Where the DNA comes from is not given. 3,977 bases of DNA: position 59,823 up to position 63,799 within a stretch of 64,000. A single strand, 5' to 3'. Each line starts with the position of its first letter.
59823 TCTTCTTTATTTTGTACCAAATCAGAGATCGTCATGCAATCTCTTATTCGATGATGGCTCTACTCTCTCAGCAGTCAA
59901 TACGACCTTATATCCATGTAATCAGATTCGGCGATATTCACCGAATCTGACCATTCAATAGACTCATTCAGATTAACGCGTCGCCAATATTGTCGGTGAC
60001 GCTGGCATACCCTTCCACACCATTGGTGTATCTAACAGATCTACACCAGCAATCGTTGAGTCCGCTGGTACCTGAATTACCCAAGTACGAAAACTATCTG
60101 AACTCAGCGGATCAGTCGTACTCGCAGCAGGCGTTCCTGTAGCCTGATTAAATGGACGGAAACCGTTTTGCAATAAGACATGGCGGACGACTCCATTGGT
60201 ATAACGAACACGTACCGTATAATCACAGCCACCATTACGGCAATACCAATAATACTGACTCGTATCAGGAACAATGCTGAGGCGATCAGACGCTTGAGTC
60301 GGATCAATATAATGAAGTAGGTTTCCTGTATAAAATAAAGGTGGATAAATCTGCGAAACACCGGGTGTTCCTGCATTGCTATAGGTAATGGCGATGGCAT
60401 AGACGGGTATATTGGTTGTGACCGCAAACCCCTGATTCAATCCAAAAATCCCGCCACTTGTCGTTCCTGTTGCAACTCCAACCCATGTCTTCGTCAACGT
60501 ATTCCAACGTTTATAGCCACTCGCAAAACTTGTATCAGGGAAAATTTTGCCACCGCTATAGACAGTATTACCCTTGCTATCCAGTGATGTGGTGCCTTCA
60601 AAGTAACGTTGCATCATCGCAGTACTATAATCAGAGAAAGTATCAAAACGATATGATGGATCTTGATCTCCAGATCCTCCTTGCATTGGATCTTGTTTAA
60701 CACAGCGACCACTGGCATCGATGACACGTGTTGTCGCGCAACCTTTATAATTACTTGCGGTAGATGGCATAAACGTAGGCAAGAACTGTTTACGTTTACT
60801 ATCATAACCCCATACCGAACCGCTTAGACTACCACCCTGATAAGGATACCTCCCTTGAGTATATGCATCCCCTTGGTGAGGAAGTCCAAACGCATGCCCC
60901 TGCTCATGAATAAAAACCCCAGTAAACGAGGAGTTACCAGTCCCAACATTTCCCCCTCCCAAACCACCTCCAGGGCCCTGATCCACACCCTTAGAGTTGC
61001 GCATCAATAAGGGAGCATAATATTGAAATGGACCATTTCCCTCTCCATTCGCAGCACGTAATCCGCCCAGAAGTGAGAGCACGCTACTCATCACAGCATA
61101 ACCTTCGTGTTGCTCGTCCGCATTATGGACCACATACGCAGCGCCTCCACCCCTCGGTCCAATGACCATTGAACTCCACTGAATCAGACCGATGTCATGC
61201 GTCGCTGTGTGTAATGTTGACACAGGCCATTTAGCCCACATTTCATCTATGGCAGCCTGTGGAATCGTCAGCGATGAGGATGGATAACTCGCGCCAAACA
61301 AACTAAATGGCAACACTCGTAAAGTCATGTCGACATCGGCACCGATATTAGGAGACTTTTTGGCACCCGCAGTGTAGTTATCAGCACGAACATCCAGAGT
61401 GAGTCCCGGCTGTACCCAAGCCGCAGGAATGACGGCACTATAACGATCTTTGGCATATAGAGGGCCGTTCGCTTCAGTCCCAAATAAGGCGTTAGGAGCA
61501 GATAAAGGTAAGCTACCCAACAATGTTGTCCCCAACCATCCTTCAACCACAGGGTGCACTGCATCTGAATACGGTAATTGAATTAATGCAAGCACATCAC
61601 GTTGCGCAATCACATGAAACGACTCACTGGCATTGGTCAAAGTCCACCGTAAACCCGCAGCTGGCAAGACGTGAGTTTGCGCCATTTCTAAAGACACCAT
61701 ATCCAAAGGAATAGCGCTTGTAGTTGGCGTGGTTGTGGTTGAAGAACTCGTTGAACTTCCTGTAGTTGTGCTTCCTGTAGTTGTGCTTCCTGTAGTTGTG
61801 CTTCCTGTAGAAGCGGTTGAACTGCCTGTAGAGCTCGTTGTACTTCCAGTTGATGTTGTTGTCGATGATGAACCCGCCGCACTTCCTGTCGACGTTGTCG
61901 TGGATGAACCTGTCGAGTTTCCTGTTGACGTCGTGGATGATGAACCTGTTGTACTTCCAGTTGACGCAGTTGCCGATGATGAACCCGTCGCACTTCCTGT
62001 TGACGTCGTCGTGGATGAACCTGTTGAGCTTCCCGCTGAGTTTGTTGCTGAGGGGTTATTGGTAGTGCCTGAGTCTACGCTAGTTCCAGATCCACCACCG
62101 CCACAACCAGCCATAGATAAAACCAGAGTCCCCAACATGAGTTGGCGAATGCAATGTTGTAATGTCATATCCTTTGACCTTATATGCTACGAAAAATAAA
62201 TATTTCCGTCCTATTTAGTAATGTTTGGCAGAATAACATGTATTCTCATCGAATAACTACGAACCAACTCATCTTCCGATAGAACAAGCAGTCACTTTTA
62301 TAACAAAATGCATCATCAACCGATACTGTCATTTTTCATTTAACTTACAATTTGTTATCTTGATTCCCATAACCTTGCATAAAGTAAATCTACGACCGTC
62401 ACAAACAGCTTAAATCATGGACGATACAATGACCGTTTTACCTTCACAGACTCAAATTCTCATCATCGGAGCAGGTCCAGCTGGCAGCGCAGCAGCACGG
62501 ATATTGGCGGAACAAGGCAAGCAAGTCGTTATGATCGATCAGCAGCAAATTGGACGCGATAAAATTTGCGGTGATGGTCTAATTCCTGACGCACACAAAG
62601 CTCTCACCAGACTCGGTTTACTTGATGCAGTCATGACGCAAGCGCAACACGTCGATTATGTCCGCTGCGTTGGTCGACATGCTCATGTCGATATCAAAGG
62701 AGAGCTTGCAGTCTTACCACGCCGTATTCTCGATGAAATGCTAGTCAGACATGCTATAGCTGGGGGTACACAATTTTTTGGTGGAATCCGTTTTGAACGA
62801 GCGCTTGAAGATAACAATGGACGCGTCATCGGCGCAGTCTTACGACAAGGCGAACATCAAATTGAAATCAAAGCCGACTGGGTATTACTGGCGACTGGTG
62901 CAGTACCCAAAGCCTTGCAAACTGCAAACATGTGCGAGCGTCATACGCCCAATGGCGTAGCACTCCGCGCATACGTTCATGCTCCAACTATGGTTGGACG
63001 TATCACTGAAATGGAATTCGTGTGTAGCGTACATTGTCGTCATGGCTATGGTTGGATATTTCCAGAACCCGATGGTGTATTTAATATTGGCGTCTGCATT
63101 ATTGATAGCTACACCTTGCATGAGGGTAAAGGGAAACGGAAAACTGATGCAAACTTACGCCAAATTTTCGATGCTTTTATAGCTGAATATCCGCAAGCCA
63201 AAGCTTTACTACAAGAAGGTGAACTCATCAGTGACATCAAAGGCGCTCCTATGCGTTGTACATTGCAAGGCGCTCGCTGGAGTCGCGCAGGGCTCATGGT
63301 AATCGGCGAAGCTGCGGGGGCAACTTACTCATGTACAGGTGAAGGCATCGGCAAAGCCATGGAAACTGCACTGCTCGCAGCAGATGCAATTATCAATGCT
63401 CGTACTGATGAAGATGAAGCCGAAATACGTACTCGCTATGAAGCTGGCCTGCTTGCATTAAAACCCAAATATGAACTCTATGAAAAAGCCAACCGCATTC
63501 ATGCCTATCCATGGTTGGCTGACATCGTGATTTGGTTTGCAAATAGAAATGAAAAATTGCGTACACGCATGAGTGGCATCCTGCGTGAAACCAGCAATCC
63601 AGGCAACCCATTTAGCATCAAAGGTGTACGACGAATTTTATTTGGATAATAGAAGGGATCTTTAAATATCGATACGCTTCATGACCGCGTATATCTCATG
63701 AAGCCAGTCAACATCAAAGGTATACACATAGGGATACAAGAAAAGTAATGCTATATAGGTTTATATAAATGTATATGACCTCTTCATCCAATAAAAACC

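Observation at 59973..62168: StcE/M66-like metalloprotease lipoprotein with a mucin-like Ser/Thr/Gly linker encoded by tandem DNA repeats: candidate T2SS substrate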

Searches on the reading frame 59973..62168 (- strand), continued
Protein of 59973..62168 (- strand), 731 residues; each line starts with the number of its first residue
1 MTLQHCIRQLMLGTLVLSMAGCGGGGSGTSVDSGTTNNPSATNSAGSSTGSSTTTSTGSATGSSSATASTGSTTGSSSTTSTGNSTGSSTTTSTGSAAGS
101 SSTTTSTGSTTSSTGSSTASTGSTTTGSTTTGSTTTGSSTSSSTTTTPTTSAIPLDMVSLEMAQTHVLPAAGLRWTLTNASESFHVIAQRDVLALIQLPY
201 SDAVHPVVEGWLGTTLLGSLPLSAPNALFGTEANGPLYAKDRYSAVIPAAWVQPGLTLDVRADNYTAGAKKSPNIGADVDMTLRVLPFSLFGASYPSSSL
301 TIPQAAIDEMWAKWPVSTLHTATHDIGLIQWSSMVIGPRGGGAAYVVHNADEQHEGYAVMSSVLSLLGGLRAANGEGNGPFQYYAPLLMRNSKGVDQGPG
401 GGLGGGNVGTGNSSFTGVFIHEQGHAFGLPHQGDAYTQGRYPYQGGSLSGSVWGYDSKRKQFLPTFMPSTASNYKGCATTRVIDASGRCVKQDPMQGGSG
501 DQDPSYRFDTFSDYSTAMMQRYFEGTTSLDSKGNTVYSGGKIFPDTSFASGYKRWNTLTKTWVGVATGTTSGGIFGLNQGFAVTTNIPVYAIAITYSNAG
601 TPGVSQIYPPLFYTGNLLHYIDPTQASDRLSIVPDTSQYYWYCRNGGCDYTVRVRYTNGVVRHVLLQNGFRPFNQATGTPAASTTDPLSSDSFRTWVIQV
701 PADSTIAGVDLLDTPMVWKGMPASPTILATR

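Call 68: find_related_loci(query=window:59973-62168:-, collection=metagenome_contigs, flank=3000)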
Query window:59973-62168:- (731 aa) in metagenome_contigs; peptide patterns used: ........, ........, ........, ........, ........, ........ (x = any residue, [..] = any of these).
46 stretches matched a pattern; 6 encode a relative of the query (tblastn E <= 1e-3); 6 distinct loci.
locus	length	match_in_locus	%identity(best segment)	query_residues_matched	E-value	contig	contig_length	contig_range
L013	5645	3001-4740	86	153-731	0e+0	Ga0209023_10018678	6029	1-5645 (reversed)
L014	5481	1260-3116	52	125-731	0e+0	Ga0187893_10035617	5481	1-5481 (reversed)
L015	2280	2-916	90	427-731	0e+0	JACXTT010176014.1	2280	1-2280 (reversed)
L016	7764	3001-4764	48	142-731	1e-174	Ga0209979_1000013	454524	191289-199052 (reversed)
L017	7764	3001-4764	48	142-731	1e-174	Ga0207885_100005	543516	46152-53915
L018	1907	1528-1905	94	153-278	2e-75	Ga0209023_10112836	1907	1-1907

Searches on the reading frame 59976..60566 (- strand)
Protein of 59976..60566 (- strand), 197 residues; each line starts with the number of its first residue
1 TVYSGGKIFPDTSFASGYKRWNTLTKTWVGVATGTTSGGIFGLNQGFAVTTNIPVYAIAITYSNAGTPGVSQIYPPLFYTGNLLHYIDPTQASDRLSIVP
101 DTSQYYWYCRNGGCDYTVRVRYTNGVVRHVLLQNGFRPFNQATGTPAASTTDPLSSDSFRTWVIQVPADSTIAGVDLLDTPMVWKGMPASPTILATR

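Call 59: predict_structure(alignment_id=A2)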
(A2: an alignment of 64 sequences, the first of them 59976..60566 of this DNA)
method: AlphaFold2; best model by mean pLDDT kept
length: 197 residues; sequences in the alignment: 64
mean_pLDDT: 94.5   pTM: 0.87
mean pLDDT of the five models: 94.5, 94.2, 94.0, 93.7, 93.6
residues with pLDDT >= 90: 175; 70-90: 18; 50-70: 3; < 50: 1
segments of 3 or more residues with pLDDT < 50: none
pLDDT, mean of each block of 10 residues (from residue 1): 75 92 92 91 91 97 93 98 96 98 96 96 98 95 96 96 98 98 97 98
secondary structure, 60 per line:
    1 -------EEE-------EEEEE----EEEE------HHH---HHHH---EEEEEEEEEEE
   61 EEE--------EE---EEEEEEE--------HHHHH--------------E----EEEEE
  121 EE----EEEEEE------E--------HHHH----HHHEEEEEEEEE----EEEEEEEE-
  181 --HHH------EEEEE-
elements in order: E8-10 E18-22 E27-30 H43-46 E50-63 E77-83 H92-96 E116-122 E127-132 H148-151 E159-167 E172-179 E192-196

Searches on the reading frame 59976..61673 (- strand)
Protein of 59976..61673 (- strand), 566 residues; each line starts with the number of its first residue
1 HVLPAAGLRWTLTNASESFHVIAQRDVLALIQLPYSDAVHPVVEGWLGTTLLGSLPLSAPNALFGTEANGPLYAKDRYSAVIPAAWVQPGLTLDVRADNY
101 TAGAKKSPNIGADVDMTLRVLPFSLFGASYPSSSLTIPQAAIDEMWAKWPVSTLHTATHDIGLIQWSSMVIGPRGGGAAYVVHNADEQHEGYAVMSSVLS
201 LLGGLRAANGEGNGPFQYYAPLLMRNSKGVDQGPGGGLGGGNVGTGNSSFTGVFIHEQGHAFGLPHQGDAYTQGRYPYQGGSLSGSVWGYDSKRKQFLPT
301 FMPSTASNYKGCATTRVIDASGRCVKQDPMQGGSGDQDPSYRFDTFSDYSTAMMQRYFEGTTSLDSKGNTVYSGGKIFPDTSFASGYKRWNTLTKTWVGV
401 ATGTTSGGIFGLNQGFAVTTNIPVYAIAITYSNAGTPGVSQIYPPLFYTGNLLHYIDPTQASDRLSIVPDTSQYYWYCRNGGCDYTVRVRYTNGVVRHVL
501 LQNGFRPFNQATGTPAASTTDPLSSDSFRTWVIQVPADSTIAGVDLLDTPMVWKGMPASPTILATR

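Call 40: predict_structure(alignment_id=A1)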
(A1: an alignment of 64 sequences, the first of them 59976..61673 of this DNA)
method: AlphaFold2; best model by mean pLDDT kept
length: 566 residues; sequences in the alignment: 64
mean_pLDDT: 95.1   pTM: 0.92
mean pLDDT of the five models: 95.1, 95.1, 95.0, 94.6, 91.1
residues with pLDDT >= 90: 535; 70-90: 31; 50-70: 0; < 50: 0
segments of 3 or more residues with pLDDT < 50: none
pLDDT, mean of each block of 10 residues (from residue 1): 96 96 96 91 97 97 94 94 97 95 94 97 94 83 95 95 95 93 91 93 97 95 95 93 93 95 97 97 96 94 96 93 96 94 96 98 96 95 95 97 91 93 98 94 97 97 97 96 97 98 95 95 96 97 98 96 97
secondary structure, 60 per line:
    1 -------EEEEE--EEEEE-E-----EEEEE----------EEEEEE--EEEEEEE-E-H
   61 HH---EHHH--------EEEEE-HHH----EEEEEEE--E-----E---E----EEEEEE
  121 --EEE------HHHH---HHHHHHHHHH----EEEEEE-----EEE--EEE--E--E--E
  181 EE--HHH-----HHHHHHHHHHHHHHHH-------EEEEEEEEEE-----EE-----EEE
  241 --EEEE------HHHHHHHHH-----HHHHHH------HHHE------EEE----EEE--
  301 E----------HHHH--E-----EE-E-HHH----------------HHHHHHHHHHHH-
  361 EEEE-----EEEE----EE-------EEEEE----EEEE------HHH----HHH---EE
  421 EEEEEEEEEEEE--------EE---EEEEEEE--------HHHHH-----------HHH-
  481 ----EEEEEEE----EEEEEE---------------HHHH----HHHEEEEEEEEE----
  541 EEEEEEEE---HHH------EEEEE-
elements in order: E8-12 E15-19 E27-31 E42-47 E50-56 E78-82 E91-97 E115-120 E123-125 H132-135 H139-148 E153-158 E164-166 E169-171 E180-182 H193-208 E216-225 E238-240 E243-246 H253-261 H267-272 E289-291 E296-298 H312-315 H348-359 E361-364 E370-373 E387-391 E396-399 E419-432 E446-452 H461-465 E485-491 E496-501 H517-520 E528-536 E541-548 E561-565

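Call 76: search_protein_representatives(protein=window:59976-61673:-)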
Query: 566 residues. Proteins with E-value up to 0.001 (for the whole library): 336; up to 1e-10: 225; up to 1e-30: 101. The best 150 are listed.
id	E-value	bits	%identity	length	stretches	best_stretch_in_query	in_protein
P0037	2.6e-196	670.2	54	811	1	1-566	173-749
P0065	2.2e-186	637.5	55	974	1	1-566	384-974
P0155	2.2e-172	591.2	50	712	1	1-566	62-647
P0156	3.9e-169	580.5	53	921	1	1-564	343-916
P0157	2.3e-154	531.7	58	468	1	118-566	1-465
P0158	1.1e-152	526.2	46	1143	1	1-566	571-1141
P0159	3.1e-152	524.7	47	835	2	1-432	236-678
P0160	7.6e-152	523.4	46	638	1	1-565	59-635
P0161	3.3e-150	518.0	46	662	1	1-566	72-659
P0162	1.6e-149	515.7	47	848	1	1-566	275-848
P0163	4.2e-146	504.4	50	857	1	1-564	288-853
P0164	8.7e-146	503.4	46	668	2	1-432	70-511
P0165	2.3e-143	495.4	45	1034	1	1-566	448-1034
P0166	8.8e-139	480.3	45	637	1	1-566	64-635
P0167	1.3e-138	479.7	44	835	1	1-565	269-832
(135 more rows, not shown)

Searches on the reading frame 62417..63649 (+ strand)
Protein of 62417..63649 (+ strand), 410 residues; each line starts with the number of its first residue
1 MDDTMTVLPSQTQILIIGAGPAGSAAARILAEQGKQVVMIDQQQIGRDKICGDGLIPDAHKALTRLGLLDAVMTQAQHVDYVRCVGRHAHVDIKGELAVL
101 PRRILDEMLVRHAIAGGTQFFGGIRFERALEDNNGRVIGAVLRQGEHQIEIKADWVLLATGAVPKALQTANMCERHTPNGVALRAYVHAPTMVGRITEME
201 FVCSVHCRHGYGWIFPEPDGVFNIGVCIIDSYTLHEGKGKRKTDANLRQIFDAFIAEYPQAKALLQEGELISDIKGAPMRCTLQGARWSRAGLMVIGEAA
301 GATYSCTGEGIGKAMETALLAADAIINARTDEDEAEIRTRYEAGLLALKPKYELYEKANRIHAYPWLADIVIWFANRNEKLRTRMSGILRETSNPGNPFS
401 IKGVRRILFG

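Call 8: search_protein_families(library=pfam, proteins=[window:62417-63649:+], max_evalue=0.001)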
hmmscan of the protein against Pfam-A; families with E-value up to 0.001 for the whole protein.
window:62417-63649:+ (410 aa): 11 families
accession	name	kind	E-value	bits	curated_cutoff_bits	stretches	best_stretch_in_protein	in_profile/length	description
PF01494.25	FAD_binding_3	-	1.2e-16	61.4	22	1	12-342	2-335/349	FAD binding domain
PF01266.30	DAO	-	5.4e-10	39.8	27.9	1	14-46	2-35/353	FAD dependent oxidoreductase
PF07992.20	Pyr_redox_2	-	4.2e-09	36.7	26.1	1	13-172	2-119/291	Pyridine nucleotide-disulphide oxidoreductase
PF00890.30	FAD_binding_2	-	3.9e-08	33.3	20.4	1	14-44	2-32/414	FAD binding domain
PF04820.20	Trp_halogenase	-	1.9e-06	27.5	21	1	13-76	1-68/458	Tryptophan halogenase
PF13450.12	NAD_binding_8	-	1e-05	26.2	21.9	1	16-44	1-29/68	NAD(P)-binding Rossmann-like domain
PF03486.20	HI0933_like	-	5.8e-05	23.1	50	1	13-51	2-40/244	HI0933-like protein Rossmann domain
PF05834.18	Lycopene_cycl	-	8.9e-05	22.2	23.4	0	14-168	2-146/380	Lycopene cyclase protein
PF01134.28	GIDA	-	0.00012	21.8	22.1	0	14-43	2-31/391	Glucose inhibited division protein A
PF22578.2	GGR_cat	-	0.00026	21.2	27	1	209-258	31-71/88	Geranylgeranyl reductase catalytic domain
PF12831.13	FAD_oxidored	-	0.00043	20.1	27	1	14-44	2-32/416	FAD dependent oxidoreductase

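Call 15: find_encoding_contigs(protein=window:62417-63649:+, flank=6000, max_places=4)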
Protein window:62417-63649:+ (410 aa): no gene with exactly this product is on record in the collection.
